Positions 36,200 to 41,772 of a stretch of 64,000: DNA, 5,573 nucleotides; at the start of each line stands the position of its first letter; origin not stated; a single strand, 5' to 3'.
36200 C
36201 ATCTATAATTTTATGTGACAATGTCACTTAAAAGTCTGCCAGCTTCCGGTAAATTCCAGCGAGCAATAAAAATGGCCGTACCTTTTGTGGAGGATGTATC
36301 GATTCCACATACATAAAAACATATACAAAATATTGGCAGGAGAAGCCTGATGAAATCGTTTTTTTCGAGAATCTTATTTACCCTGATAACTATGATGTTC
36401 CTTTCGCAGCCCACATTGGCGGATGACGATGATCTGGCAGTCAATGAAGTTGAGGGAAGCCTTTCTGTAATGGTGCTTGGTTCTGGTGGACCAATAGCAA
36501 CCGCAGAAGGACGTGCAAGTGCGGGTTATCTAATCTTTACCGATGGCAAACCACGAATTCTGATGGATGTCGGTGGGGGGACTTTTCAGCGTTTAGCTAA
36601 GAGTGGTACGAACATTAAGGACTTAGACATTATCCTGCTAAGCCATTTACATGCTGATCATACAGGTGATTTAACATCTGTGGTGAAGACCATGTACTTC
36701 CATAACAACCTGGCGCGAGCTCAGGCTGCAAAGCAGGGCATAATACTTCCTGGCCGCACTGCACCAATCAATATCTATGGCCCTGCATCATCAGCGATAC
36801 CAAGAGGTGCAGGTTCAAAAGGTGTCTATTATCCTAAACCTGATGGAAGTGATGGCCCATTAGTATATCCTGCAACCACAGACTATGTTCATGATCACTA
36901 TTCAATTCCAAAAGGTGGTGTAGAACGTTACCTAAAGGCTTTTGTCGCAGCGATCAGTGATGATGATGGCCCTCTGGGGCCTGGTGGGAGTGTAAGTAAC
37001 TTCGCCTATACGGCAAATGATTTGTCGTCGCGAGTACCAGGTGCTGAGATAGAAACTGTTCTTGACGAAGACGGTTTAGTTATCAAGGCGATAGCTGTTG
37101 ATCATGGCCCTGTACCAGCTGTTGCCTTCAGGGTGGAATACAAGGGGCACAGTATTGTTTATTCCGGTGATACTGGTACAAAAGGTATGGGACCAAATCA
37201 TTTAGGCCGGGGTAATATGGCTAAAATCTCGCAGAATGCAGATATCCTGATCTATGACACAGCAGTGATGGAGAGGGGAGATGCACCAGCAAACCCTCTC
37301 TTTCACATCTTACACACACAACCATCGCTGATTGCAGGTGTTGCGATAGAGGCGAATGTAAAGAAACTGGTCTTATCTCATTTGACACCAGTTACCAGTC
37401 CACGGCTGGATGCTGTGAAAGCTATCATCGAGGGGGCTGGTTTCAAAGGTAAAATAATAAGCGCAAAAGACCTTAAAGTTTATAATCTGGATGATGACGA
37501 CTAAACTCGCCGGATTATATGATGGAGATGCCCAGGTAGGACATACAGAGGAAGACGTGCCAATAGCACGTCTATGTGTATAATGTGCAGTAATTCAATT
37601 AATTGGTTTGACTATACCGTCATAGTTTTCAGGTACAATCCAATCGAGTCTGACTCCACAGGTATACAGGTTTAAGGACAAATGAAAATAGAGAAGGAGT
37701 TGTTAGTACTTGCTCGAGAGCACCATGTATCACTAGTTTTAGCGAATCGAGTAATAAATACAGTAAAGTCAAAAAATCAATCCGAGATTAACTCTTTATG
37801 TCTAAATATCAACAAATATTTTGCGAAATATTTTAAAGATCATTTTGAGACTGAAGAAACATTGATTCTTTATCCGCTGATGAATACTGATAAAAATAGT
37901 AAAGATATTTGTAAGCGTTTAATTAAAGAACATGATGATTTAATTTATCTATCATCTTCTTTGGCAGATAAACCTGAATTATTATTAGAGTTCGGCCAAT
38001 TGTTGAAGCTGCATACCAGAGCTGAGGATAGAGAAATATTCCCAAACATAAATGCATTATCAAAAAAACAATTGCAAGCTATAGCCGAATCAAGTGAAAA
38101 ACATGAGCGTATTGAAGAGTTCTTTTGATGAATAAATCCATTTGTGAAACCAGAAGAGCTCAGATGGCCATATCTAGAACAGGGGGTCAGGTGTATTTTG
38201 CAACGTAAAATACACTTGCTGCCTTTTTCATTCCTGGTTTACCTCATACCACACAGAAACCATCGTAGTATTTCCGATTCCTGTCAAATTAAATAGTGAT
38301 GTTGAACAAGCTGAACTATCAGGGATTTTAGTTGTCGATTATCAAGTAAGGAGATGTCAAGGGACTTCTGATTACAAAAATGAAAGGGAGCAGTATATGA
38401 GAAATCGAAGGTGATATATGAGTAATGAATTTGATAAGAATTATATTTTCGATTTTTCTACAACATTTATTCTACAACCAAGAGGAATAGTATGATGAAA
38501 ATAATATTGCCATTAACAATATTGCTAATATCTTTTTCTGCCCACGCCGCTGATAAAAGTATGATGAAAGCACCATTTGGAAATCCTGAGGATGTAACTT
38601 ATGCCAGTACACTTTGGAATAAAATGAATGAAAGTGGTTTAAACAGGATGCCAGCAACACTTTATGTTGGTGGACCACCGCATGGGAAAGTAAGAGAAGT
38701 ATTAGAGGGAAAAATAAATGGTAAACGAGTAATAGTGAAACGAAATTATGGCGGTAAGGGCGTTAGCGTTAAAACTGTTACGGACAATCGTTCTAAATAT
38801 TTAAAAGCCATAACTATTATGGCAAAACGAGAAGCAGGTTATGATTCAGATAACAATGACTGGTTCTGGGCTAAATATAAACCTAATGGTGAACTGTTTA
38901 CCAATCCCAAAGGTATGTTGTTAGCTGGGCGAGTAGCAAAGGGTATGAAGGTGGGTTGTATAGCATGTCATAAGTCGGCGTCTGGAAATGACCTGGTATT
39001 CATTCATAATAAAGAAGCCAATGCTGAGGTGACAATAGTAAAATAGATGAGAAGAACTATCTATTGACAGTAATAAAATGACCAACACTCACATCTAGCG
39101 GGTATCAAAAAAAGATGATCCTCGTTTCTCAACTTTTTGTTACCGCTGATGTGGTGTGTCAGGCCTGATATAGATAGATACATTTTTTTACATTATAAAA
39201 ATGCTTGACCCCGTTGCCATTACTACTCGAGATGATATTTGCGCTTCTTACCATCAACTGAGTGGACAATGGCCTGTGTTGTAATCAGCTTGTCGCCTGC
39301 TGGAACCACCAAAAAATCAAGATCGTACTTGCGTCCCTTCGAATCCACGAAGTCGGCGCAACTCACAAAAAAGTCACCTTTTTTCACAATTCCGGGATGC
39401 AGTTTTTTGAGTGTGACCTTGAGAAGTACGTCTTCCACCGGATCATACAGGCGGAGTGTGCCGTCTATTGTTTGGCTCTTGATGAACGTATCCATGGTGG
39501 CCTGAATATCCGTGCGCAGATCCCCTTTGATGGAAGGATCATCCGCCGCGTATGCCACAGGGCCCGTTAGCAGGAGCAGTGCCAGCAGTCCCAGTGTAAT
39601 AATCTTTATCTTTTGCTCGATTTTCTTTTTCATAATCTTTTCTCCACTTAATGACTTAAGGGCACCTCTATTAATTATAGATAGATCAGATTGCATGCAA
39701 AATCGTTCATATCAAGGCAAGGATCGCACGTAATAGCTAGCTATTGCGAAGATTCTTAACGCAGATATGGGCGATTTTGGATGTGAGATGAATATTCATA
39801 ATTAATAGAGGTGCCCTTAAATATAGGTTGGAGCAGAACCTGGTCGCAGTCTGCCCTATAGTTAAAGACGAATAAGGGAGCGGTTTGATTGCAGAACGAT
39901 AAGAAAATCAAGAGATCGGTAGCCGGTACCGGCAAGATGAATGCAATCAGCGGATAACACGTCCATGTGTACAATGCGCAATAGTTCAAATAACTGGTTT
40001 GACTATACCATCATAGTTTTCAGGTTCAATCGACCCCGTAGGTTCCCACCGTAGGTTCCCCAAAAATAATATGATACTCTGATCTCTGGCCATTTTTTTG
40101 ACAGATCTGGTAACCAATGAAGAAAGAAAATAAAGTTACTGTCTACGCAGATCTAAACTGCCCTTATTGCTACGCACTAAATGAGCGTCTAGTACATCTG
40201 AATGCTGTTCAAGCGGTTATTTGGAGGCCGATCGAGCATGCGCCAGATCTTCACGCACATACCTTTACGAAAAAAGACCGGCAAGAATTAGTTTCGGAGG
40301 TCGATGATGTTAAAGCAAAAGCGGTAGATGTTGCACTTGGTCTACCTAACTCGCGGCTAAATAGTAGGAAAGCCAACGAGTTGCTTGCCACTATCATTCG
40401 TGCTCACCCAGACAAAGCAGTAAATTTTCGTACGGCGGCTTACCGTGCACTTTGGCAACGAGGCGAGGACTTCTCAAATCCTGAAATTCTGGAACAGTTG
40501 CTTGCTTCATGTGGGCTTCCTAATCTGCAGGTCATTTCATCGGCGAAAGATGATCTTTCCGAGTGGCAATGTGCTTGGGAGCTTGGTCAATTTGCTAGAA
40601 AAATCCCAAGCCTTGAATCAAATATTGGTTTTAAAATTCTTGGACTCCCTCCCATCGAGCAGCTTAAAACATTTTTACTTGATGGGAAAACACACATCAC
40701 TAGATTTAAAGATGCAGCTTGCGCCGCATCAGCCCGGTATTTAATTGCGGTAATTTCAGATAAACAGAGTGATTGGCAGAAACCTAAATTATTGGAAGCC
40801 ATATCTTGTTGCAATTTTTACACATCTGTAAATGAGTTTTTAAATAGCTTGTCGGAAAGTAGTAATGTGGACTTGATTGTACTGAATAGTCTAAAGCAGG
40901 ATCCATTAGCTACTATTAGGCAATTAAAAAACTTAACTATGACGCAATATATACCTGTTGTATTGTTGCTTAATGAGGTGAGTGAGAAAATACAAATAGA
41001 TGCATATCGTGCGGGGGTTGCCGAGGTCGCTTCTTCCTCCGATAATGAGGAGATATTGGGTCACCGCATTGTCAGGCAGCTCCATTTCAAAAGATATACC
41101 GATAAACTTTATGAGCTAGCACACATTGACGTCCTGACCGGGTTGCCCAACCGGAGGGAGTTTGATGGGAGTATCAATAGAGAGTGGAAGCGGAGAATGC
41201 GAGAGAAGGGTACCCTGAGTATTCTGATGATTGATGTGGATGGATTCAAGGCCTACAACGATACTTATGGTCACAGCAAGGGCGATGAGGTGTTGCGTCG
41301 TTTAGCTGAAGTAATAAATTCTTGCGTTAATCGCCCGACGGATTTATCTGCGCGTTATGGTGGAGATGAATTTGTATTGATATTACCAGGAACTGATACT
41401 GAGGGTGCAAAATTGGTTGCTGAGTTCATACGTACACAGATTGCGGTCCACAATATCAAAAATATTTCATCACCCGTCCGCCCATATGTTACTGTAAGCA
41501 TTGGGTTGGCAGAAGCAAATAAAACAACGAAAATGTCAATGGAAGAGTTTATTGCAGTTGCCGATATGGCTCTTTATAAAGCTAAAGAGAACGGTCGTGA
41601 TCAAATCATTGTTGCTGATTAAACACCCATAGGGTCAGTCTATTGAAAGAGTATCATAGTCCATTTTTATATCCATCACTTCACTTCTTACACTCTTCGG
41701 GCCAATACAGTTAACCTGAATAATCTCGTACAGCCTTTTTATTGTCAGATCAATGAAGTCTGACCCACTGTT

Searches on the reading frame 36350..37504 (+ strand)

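Call 72: search_protein_families(library=pfam, proteins=[window:36350-37504:+], max_evalue=0.00001)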
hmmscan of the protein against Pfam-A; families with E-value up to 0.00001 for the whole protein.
window:36350-37504:+ (384 aa): 2 families
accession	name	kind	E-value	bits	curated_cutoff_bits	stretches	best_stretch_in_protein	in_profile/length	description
PF12706.13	Lactamase_B_2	-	2.8e-13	50.3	27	0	69-113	2-52/200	Beta-lactamase superfamily domain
PF00753.33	Lactamase_B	-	1.5e-11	45.1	22.7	1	59-113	8-65/196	Metallo-beta-lactamase superfamily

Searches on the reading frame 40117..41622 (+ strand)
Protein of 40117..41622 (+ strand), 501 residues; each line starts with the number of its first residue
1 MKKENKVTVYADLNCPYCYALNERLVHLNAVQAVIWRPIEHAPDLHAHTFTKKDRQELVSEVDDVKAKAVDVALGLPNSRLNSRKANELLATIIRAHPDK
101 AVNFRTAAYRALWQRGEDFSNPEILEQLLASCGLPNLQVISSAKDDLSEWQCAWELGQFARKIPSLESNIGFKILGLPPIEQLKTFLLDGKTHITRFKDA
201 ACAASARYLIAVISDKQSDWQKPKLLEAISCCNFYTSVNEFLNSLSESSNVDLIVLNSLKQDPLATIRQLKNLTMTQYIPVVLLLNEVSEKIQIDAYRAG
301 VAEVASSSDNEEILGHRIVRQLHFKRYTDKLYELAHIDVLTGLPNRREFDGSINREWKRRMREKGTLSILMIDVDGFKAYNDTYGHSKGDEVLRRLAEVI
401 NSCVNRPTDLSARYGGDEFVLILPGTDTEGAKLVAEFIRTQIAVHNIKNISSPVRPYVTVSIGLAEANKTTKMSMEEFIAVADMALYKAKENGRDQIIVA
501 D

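Call 72: search_protein_families(library=pfam, proteins=[window:40117-41622:+], max_evalue=0.00001)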
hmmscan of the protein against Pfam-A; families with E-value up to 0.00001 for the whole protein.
window:40117-41622:+ (501 aa): 2 families
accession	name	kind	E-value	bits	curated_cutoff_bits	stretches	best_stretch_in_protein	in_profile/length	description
PF00990.26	GGDEF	-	4.3e-49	166.8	23.8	1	335-496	1-161/161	Diguanylate cyclase, GGDEF domain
PF01323.26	DSBA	-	2.6e-11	44.1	25.6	1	7-138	2-138/191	DSBA-like thioredoxin domain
